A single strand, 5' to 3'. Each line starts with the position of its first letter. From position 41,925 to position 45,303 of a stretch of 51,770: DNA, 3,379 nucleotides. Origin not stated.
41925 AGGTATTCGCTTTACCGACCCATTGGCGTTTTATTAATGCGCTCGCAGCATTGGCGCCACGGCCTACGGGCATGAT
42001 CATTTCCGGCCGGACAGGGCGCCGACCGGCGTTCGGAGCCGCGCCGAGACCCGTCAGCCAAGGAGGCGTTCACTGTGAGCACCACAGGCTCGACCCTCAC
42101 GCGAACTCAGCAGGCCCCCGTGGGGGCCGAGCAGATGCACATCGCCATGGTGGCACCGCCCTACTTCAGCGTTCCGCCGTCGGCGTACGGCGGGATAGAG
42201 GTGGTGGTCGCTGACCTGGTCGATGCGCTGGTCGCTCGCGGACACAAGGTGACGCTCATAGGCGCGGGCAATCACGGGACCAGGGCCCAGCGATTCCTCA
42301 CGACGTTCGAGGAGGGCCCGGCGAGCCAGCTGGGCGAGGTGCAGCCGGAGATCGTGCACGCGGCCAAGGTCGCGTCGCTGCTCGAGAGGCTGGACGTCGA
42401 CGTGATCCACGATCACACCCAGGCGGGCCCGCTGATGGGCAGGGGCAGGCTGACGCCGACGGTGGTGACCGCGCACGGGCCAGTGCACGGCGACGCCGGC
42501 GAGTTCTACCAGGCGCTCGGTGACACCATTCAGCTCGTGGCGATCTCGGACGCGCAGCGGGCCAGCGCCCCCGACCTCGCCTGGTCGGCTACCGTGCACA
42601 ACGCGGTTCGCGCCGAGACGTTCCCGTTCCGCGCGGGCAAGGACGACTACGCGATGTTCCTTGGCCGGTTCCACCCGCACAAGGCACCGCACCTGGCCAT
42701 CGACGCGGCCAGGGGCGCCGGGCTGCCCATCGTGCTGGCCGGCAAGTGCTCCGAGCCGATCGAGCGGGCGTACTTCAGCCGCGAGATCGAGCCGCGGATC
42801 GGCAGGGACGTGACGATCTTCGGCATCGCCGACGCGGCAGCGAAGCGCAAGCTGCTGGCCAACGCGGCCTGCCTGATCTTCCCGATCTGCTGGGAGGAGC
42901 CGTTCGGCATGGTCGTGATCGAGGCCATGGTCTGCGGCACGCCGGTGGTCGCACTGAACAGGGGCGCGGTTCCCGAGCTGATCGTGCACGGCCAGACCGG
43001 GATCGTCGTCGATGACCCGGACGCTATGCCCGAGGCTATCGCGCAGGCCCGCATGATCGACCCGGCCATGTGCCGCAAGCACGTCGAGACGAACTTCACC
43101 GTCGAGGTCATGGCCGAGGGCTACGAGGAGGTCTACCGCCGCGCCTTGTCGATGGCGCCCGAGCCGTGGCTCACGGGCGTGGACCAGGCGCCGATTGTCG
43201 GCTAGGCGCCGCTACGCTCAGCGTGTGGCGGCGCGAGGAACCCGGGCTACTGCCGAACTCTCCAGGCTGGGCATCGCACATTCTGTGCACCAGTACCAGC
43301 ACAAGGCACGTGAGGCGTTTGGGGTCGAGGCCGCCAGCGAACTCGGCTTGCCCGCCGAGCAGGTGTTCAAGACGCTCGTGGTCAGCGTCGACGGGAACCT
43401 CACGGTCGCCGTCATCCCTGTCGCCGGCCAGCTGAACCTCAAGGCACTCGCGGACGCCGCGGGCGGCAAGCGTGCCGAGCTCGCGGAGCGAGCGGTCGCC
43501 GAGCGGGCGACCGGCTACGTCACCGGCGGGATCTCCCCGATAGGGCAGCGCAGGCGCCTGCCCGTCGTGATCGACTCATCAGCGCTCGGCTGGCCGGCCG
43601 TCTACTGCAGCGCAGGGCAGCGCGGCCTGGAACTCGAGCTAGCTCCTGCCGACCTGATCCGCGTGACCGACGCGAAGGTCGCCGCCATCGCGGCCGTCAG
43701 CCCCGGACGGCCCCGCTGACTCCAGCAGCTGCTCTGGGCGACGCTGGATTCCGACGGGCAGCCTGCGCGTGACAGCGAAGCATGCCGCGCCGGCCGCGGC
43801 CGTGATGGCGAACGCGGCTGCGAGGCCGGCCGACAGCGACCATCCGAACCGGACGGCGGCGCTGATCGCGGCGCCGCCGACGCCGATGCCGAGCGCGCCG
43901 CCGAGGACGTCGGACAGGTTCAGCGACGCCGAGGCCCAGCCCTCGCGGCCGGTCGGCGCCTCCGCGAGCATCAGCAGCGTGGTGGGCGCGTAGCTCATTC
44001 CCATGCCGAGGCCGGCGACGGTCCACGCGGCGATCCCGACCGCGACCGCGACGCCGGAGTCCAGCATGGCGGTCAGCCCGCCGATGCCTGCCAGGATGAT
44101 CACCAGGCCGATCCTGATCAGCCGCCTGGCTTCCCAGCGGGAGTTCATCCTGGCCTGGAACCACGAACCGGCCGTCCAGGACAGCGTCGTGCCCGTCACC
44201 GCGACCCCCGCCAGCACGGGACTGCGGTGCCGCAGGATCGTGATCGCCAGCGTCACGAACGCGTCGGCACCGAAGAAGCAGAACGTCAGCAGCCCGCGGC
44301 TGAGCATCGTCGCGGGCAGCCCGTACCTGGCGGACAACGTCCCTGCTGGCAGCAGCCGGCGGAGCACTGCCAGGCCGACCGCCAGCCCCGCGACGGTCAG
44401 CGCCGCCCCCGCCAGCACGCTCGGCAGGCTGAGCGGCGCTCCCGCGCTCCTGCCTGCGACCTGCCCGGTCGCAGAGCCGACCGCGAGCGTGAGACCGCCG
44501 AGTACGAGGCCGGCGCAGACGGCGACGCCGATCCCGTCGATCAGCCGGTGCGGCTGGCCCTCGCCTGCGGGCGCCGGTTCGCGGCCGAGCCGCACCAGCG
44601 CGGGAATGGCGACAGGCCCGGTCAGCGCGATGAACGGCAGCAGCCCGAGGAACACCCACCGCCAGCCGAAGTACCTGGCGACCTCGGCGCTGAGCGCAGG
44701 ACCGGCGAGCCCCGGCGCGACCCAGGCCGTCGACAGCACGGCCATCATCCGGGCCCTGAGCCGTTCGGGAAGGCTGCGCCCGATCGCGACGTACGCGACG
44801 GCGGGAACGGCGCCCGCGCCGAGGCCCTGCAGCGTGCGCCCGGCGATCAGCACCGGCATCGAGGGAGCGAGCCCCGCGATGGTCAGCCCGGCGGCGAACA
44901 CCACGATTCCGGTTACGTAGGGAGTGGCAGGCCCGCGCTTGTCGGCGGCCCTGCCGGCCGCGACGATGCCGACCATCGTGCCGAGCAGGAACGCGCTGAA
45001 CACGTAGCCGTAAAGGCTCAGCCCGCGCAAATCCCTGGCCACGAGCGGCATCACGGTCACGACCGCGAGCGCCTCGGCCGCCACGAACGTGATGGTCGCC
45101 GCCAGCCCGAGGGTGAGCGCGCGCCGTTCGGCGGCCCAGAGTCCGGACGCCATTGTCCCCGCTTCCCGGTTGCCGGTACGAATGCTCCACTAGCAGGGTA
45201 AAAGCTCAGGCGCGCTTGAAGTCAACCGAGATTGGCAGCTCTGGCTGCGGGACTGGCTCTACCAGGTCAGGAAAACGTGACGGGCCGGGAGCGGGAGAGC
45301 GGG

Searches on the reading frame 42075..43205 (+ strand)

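Call 64: search_protein_families(library=pfam, max_evalue=0.00001, proteins=[window:42075-43205:+])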
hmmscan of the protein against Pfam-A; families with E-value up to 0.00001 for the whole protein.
window:42075-43205:+ (376 aa): 4 families
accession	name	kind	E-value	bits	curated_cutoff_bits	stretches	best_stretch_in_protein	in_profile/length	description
PF00534.26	Glycos_transf_1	-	5.3e-23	81.9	26.4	1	187-324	12-154/172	Glycosyl transferases group 1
PF13692.12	Glyco_trans_1_4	-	4.2e-21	76.1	27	1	193-324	4-138/142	Glycosyl transferases group 1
PF13439.12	Glyco_transf_4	-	3e-14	53.8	28.5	1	38-143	1-109/170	Glycosyltransferase Family 4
PF13579.12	Glyco_trans_4_4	-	5.5e-08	33.8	29.7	1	39-165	1-133/158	Glycosyl transferase 4-like domain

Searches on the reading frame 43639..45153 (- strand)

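Call 64: search_protein_families(library=pfam, max_evalue=0.00001, proteins=[window:43639-45153:-])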
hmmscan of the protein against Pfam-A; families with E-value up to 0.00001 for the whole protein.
window:43639-45153:- (504 aa): 2 families
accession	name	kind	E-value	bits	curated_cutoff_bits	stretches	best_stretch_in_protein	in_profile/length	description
PF07690.21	MFS_1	-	2.8e-28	99.3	33.4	1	19-295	5-284/347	Major Facilitator Superfamily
PF00083.30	Sugar_tr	-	5.2e-12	45.8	22.3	1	46-169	46-175/452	Sugar (and other) transporter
